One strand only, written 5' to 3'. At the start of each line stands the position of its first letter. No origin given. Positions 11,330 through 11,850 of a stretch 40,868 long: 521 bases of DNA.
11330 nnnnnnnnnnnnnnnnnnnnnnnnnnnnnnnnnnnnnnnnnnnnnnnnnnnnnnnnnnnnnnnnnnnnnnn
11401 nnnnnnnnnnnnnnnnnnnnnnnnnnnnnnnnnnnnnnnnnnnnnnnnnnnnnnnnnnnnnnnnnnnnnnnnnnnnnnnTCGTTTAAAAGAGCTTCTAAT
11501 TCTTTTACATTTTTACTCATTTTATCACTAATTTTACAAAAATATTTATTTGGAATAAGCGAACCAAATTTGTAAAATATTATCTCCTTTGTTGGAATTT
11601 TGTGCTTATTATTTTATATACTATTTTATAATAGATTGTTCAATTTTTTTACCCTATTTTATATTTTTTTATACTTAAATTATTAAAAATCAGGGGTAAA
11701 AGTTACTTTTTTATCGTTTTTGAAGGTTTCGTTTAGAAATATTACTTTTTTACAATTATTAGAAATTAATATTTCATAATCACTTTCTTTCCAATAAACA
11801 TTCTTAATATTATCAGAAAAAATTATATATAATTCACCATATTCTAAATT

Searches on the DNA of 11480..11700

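Call 51: search_rna_families(source=window, start=11480, end=11700, threshold=evalue, max_evalue=10)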
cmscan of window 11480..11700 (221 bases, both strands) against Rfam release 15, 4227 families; matches with E-value up to 10: 1.
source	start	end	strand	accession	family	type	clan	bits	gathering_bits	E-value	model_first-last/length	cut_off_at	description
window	11653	11700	+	RF00064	HgcG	Gene; snRNA; snoRNA; HACA-box;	-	9.5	77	1.2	1-48/276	3'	HgcG RNA (Pab40)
